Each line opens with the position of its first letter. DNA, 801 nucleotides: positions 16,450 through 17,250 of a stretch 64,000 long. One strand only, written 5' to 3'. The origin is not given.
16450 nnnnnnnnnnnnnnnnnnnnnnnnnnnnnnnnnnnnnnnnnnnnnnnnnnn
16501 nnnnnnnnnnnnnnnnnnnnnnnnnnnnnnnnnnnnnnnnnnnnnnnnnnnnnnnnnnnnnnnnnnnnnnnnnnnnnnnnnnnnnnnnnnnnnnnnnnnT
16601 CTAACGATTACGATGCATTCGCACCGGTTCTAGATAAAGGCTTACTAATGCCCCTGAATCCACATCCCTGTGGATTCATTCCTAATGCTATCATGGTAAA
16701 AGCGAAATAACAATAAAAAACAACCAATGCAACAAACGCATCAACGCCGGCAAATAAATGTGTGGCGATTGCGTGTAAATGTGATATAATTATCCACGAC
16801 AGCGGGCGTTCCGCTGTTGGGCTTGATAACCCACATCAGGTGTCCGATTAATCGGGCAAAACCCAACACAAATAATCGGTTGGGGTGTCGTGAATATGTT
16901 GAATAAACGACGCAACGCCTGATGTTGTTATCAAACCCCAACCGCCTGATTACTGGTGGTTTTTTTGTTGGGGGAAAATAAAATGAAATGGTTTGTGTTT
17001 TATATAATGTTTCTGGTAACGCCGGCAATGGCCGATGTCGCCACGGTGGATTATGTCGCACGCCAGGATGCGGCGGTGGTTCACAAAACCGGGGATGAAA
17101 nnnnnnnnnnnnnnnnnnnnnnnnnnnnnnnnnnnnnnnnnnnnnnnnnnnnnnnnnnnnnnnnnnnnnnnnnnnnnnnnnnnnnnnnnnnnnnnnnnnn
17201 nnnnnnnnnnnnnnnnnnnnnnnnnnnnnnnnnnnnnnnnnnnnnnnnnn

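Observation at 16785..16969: Leader L1: promoter, P0 hairpin, enclosing P1 helix and a four-segment terminator/antiterminator switch upstream of secreted-protein genes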

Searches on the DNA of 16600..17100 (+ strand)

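Call 4: search_rna_families(source=window, start=16600, end=17100, threshold=evalue, max_evalue=10, show_alignments=3)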
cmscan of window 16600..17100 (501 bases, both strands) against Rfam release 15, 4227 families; matches with E-value up to 10: 5.
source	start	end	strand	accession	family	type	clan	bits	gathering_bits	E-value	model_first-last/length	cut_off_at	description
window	16786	16837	+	RF03163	c4-a1b1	Gene; antisense;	CL00128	19.7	46.7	0.014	1-53/53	no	a1, b1 targets of C4 antisense RNA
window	16860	16886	+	RF03241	mir-1789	Gene; miRNA;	-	14.7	88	4.2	19-45/63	no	mir-1789 microRNA precursor family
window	16909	16966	+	RF02631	Hrs13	Gene; sRNA;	-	12.7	52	2.5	1-82/82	no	Hfq-regulated sRNA 13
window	16971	17100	+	RF04120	MIR5998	Gene; miRNA;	-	12.7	180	4.8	1-136/173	3'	MIR5998 microRNA precursor family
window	16704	16750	+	RF01675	CrcZ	Gene; sRNA;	-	8.1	95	7.2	1-398/398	no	Pseudomonas sRNA CrcZ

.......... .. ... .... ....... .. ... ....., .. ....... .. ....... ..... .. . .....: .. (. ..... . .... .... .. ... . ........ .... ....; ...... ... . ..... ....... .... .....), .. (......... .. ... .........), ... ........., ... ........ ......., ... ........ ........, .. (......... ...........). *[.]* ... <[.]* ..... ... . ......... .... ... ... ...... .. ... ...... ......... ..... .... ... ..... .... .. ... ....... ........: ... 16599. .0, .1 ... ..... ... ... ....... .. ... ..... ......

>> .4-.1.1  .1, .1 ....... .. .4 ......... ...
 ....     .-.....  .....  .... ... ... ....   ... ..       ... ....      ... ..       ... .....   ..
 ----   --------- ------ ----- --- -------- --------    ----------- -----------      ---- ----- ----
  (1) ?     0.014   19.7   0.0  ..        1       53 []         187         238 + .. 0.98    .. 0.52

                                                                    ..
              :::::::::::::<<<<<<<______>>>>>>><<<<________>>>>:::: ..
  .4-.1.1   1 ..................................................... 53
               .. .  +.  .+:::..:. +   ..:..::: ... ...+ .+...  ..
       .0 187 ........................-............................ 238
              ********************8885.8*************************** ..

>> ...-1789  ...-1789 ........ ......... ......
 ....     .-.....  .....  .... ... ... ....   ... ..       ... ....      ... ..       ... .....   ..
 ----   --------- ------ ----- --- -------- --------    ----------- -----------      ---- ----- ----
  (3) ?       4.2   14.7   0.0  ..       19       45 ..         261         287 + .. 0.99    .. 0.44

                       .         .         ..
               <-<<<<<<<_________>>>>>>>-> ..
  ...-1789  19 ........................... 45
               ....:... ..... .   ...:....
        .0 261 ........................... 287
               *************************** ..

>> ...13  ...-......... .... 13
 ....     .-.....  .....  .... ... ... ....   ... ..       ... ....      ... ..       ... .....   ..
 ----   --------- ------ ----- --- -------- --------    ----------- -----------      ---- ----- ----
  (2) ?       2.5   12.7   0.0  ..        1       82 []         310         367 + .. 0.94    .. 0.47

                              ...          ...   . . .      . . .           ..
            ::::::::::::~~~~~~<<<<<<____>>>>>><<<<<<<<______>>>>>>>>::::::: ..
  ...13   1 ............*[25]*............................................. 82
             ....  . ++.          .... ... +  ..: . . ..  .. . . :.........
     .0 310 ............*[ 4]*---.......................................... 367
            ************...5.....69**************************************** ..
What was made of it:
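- On sRNA-Xcc1 (RF02221): L1 gives no hit at E <= 10 (call 4).
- Tried and rejected: It scores 19.7 bits against a 46.7-bit threshold (call 4).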

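Call 21: search_rna_families(sources=[L001, L003, L005, L009, L013, L014, L021, L025, L031, L034, L053, L090, L094, L101, L108, L113, L119, L007], threshold=gathering)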
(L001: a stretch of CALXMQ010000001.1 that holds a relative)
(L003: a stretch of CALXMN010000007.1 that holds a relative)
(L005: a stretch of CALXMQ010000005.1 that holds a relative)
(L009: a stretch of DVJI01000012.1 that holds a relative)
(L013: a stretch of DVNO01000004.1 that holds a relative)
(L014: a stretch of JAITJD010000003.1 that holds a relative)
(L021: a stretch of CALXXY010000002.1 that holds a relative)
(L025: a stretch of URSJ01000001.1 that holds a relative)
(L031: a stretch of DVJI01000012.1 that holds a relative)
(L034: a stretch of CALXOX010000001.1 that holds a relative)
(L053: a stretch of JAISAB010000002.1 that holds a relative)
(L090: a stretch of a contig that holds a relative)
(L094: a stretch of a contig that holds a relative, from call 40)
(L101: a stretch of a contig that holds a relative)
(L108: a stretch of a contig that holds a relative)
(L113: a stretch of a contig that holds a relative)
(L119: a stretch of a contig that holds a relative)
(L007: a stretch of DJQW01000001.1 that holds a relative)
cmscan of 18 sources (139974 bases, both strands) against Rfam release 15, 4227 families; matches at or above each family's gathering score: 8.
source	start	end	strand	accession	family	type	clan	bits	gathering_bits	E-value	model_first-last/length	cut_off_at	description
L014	3793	3865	-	RF00005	tRNA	Gene; tRNA;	CL00001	73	29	1e-13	1-71/71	no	tRNA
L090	150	223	-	RF00005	tRNA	Gene; tRNA;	CL00001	71.4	29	2.8e-13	1-71/71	no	tRNA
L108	448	521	-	RF00005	tRNA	Gene; tRNA;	CL00001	71.4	29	2.7e-13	1-71/71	no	tRNA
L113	120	193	+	RF00005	tRNA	Gene; tRNA;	CL00001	68.9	29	1.4e-12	1-71/71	no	tRNA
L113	30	102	+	RF00005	tRNA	Gene; tRNA;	CL00001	63.5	29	4.2e-11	1-71/71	no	tRNA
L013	1894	1964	+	RF00005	tRNA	Gene; tRNA;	CL00001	58.6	29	9.7e-10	1-71/71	no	tRNA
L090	7273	7343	-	RF00005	tRNA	Gene; tRNA;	CL00001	58.6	29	9.7e-10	1-71/71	no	tRNA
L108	5675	5744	+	RF00005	tRNA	Gene; tRNA;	CL00001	53.1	29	3e-08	1-70/71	3'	tRNA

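Call 38: build_rna_model(alignment_id=A2, structure=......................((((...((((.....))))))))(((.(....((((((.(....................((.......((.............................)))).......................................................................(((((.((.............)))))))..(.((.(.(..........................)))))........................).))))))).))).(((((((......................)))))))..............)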
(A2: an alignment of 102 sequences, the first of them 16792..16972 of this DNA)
Model R1 built from alignment A2 (102 sequences, 355 columns); structure: as given.
model positions 183; base pairs 42; branch points 4; effective number of sequences 4.17; information 0.59 bits per position. Calibrated on 0.2 Mb of random sequence (short: E-values are rough).
structure used (alignment columns):
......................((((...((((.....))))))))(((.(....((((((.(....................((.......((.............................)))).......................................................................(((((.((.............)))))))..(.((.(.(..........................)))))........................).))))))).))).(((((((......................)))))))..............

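Call 39: search_with_rna_model(model_id=R1, source=window, max_evalue=1, show_alignments=2)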
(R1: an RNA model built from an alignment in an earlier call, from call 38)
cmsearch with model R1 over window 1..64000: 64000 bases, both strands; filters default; matches with E-value up to 1: 7.
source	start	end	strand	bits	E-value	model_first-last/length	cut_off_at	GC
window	48352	48603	+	125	1.6e-33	1-183/183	no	0.48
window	16787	16966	+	121.6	1.4e-32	1-183/183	no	0.47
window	18845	19087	+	22.5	0.00011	1-183/183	no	0.48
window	16444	16689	-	20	0.00053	1-183/183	no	0.48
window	16855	16971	-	14.5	0.019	1-183/183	no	0.44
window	48575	48598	-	13.1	0.048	156-178/183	no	0.46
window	19179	19269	+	12.3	0.078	1-183/183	no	0.49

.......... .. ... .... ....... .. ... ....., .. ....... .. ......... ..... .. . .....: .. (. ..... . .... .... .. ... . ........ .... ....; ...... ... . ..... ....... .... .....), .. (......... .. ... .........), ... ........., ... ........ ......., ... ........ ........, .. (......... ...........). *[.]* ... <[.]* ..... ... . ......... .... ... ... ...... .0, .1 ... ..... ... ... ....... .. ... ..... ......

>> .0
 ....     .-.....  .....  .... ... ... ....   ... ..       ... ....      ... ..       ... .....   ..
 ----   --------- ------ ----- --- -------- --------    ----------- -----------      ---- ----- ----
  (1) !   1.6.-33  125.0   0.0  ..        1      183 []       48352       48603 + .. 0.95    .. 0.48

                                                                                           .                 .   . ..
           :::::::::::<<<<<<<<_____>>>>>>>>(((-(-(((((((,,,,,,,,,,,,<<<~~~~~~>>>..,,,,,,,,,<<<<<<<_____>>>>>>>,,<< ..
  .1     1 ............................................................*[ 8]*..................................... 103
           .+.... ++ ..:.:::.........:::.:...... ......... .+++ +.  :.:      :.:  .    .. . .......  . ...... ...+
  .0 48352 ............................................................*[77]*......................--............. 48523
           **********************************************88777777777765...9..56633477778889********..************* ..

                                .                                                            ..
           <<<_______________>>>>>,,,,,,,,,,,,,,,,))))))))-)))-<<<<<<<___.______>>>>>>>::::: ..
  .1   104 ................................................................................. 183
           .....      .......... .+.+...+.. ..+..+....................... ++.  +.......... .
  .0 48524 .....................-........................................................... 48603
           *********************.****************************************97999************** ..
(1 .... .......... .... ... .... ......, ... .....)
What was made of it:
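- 16444..16699 (-): L4, a divergent fourth member (subfamily 2) on the minus strand, back to back with L1. No ORF follows it. Call 39 (20 bits).
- Checked: A covariance model built from the family scores L2 at 125 bits and L1 at 121.6 bits (call 39).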

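Call 40: search_with_rna_model(model_id=R1, sources=[L001, L002, L003, L004, L005, L006, L007, L008, L009, L010, L011, L012, L013, L014, L015, L016, L017, L018, L019, L020, L021, L022, L023, L024, L025, L026, L027, L028, L029, L030, L031, L032, L033, L034, L035, L036, L037, L038, L039, L040, L041, L042, L043, L044, L045, L046, L047, L048, L049, L050, L051, L052, L053, L054, L055, L056, L057, L058, L059, L060, L061, L062, L063, L064, L065, L066, L067, L068, L069, L070, L071, L072, L073, L074, L075, L076, L077, L078, L079, L080, L081, L082, L083, L084, L085, L086, L087, L088, L089, L090, L091, L092, L093, L094, L095, L096, L097, L098, L099, L100], max_evalue=0.00001, make_alignment=true)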
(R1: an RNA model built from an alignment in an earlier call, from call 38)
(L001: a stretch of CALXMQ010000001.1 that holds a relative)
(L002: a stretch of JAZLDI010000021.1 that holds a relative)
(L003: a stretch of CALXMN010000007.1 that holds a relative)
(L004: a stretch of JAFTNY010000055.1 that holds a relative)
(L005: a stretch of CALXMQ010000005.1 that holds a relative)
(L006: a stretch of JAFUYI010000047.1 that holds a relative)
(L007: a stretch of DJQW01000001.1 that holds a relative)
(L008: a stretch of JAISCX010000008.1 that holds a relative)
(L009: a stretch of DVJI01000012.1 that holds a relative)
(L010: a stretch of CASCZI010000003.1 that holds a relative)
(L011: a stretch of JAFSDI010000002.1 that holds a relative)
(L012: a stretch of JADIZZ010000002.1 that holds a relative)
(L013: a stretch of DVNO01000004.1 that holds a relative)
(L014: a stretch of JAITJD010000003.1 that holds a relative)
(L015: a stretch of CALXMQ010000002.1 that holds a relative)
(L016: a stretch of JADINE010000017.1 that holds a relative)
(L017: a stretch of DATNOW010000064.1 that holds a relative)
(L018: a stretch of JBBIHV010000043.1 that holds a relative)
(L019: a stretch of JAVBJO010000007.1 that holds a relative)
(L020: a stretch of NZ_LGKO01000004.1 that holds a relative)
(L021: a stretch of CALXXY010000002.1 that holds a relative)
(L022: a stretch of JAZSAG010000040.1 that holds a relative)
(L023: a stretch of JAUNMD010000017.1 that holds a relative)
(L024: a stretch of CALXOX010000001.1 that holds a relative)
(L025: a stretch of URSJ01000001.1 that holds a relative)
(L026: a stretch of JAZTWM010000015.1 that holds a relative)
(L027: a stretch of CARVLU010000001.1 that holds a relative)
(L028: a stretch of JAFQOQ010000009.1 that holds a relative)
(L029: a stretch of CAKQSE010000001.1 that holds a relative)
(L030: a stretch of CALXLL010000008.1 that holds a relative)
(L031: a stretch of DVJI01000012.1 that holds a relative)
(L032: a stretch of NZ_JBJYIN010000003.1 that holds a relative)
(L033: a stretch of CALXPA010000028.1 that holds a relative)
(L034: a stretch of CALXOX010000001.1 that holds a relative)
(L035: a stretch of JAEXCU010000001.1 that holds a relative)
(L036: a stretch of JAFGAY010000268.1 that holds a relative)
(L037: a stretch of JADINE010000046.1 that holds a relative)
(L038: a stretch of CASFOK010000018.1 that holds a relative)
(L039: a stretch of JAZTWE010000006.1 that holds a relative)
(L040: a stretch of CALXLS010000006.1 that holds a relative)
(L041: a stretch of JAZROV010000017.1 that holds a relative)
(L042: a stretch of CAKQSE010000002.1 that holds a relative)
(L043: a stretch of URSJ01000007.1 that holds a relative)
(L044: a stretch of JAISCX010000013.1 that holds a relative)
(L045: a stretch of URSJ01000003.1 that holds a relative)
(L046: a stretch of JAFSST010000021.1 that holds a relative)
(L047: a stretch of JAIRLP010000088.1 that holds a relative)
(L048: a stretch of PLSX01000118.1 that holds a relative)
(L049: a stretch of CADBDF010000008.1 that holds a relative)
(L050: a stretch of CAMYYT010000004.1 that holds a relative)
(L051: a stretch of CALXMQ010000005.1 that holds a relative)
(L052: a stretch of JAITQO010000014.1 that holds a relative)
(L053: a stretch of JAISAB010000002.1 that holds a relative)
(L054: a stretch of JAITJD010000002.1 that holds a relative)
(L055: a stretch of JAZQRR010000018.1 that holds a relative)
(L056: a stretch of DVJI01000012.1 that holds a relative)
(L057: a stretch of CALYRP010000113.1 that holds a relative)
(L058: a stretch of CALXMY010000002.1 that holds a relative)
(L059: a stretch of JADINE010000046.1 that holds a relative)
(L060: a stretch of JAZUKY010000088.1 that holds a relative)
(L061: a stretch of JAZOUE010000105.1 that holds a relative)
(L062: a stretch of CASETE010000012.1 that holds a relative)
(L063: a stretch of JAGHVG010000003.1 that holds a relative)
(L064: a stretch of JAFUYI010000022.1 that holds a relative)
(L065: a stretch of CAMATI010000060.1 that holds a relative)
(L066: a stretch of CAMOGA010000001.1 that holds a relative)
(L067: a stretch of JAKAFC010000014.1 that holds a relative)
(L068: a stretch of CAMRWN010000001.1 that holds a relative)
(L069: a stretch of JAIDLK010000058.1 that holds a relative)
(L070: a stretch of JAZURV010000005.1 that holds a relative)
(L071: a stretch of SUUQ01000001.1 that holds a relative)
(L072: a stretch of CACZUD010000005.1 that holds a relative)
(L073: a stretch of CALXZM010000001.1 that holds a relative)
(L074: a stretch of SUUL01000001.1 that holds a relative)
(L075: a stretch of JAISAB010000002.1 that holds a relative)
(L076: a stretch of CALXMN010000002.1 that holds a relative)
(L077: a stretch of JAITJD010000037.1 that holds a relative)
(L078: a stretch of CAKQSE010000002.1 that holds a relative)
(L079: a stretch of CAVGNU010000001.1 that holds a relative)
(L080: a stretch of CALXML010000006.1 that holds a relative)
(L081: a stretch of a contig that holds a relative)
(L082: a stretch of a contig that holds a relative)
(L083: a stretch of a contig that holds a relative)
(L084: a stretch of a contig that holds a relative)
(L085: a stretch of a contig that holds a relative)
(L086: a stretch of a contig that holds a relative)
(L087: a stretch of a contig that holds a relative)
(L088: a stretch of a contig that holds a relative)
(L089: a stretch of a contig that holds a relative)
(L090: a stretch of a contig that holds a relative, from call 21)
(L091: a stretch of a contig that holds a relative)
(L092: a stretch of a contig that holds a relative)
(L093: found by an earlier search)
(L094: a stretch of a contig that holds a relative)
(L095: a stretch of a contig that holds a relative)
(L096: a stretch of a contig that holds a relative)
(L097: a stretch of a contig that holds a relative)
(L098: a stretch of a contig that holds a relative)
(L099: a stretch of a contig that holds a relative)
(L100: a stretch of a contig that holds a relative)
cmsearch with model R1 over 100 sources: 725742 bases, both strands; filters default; matches with E-value up to 0.00001: 110.
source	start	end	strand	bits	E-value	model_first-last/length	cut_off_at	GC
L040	6549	6735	+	167.2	2.3e-44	1-183/183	no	0.39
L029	7608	7788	-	163.1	3.2e-43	1-183/183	no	0.44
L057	2239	2422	-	162.9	3.7e-43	1-183/183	no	0.43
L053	5435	5615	-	162.8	4.2e-43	1-183/183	no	0.5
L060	2878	3057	-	161.5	9.6e-43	1-183/183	no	0.44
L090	607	788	+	161.2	1.1e-42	1-183/183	no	0.41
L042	6007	6187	+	159.5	3.4e-42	1-183/183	no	0.44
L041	390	581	+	157.7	1.1e-41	1-183/183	no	0.45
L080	4915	5095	-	157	1.8e-41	1-183/183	no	0.4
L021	2733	2916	+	156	3.4e-41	1-183/183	no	0.42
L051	2094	2275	-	155.9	3.4e-41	1-183/183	no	0.41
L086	5044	5230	-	155.9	3.6e-41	1-183/183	no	0.43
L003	2997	3179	-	154.6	8.1e-41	1-183/183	no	0.36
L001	7047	7228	-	154.3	9.8e-41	1-183/183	no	0.4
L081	1839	2019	+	154.3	9.9e-41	1-183/183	no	0.39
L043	2375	2551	-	154.1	1.1e-40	1-183/183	no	0.43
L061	705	886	+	153.8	1.4e-40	1-183/183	no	0.36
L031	36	223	+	152.4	3.4e-40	1-183/183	no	0.38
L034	350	533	-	152.1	4.3e-40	1-183/183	no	0.4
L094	3343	3516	-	151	8.3e-40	1-183/183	no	0.4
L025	4058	4236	-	150.9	8.9e-40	1-183/183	no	0.45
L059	972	1154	-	150.6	1.1e-39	1-183/183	no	0.43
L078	728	906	+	150.1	1.5e-39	1-183/183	no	0.45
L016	3968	4152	-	149.8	1.9e-39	1-183/183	no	0.39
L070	42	227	-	149.6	2.1e-39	1-183/183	no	0.42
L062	5836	6022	+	149.3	2.6e-39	1-183/183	no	0.47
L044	1569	1743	+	149.1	2.9e-39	1-183/183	no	0.39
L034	5426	5604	-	148.5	4.4e-39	1-183/183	no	0.39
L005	6227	6407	+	148.2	5.2e-39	1-183/183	no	0.4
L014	236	410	-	147.7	7.2e-39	1-183/183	no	0.43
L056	2856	3034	-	146.3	1.8e-38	1-183/183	no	0.4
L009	590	772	-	146.2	1.9e-38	1-183/183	no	0.38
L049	5796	5986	+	146.1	2e-38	1-183/183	no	0.42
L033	2564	2745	+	145.8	2.5e-38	1-183/183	no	0.42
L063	4504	4686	-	145.2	3.7e-38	1-183/183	no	0.38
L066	3633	3807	-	144.8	4.7e-38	1-183/183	no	0.4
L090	367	542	+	144.6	5.4e-38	1-183/183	no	0.41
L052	1747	1926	+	143.8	8.9e-38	1-183/183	no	0.43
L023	1695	1882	+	143.3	1.2e-37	1-183/183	no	0.47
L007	1414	1601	+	143.1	1.4e-37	1-183/183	no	0.48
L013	7580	7755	-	142.8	1.8e-37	1-183/183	no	0.42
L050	1423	1604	+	142.1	2.7e-37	1-183/183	no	0.38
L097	2846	3034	-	142.1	2.7e-37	1-183/183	no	0.41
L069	6987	7175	-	141.8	3.3e-37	1-183/183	no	0.4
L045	2217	2401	-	141.5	4.1e-37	1-183/183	no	0.46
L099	1847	2023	+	141.1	5.3e-37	1-183/183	no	0.48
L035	6027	6205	-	140.5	7.4e-37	1-183/183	no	0.46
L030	5504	5689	+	140.2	9.1e-37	1-183/183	no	0.44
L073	4730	4914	-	140.2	9.3e-37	1-183/183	no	0.41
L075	458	648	-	138.4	3e-36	1-183/183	no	0.47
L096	324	514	-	138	3.8e-36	1-183/183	no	0.41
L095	5480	5663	-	137.4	5.6e-36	1-183/183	no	0.49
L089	5207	5412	-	137.3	6e-36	1-183/183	no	0.41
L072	1616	1800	-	137.2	6.5e-36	1-183/183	no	0.42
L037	3727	3919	-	136.2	1.2e-35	1-183/183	no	0.42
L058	835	1032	+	133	9.9e-35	1-183/183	no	0.42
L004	1105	1291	-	131.3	2.9e-34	1-183/183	no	0.45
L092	4853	5031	+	131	3.6e-34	1-183/183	no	0.49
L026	5259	5437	-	130.5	5.1e-34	1-183/183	no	0.38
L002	730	913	+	128.7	1.6e-33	1-183/183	no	0.45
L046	2406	2591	-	126.8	5.5e-33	1-183/183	no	0.42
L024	5007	5199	-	126.6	6.4e-33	1-183/183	no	0.44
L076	1725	1915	-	126.5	6.7e-33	1-183/183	no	0.43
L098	6515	6704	-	126.3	7.5e-33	1-183/183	no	0.47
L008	307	482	+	126.3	7.7e-33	1-183/183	no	0.43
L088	4544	4719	+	126.3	7.7e-33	1-183/183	no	0.41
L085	1004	1188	+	126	9.3e-33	1-183/183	no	0.44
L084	2043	2234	-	125.5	1.2e-32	1-183/183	no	0.38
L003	6861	7051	+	125.5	1.3e-32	1-183/183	no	0.44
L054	7403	7586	-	125.3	1.5e-32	1-183/183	no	0.53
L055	665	851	+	125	1.7e-32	1-183/183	no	0.39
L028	7773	7954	-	124.9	1.9e-32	1-183/183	no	0.46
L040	3369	3555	-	124.9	1.9e-32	1-183/183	no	0.37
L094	4087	4269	+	123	6.5e-32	1-183/183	no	0.5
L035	2620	2794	-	122.8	7.3e-32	1-183/183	no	0.42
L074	7011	7191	-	122.8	7.4e-32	1-183/183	no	0.44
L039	5372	5553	+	121.6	1.6e-31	1-183/183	no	0.43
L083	1995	2186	-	120.7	2.8e-31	1-183/183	no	0.46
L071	7478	7658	-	119.9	4.8e-31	1-183/183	no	0.45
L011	399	579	-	117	3e-30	1-183/183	no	0.45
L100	173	348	+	116.1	5.7e-30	1-183/183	no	0.41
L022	2082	2273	-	115.4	9e-30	1-183/183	no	0.42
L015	6001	6178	-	114.2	1.9e-29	1-183/183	no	0.39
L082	2371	2569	-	111.7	9.6e-29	1-183/183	no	0.34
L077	7394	7592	-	111.4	1.2e-28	1-183/183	no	0.53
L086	510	725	-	111.2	1.4e-28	1-183/183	no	0.44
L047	353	544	-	110.3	2.4e-28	1-183/183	no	0.44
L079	5519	5715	-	110.2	2.6e-28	1-183/183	no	0.44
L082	2843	3036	-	108.8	6.4e-28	1-183/183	no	0.38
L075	882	1094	+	108.6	7e-28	1-183/183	no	0.5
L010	5899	6090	+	108.6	7.2e-28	1-183/183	no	0.39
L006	3708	3905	+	105.4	5.7e-27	1-183/183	no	0.41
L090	4822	5010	+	104.9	7.8e-27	1-183/183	no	0.42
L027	615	802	+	102.5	3.8e-26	1-183/183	no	0.44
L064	3759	3952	+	102.4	4e-26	1-183/183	no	0.43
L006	345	542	+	98.7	4.5e-25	1-183/183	no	0.4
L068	3800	3992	+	96.7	1.6e-24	1-183/183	no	0.45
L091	2779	2974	-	94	9.5e-24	1-183/183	no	0.41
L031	4996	5225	-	93.1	1.7e-23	1-183/183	no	0.44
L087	3364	3536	+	85.7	1.9e-21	1-183/183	no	0.4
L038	2956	3142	-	85.6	2.1e-21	1-183/183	no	0.33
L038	2782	2955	-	81.6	2.9e-20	1-183/183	no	0.36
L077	2999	3165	+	73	7.4e-18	1-183/183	no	0.47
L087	3114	3300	+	67.2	3.2e-16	1-183/183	no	0.42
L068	3583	3767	+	58.4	9.8e-14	1-183/183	no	0.47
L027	378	561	+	56.6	3.1e-13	1-183/183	no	0.48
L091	3016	3211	-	32.5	1.8e-06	1-183/183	no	0.4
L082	2633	2788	-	31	5e-06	1-183/183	no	0.31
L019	6397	6521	+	30.6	6.2e-06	1-183/183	no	0.67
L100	6777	7025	+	30.6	6.4e-06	1-183/183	no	0.46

Alignment A4: 110 matches aligned to the model, 402 columns, each read 5' to 3' on its own strand. Consensus structure (alignment columns), stored with it:
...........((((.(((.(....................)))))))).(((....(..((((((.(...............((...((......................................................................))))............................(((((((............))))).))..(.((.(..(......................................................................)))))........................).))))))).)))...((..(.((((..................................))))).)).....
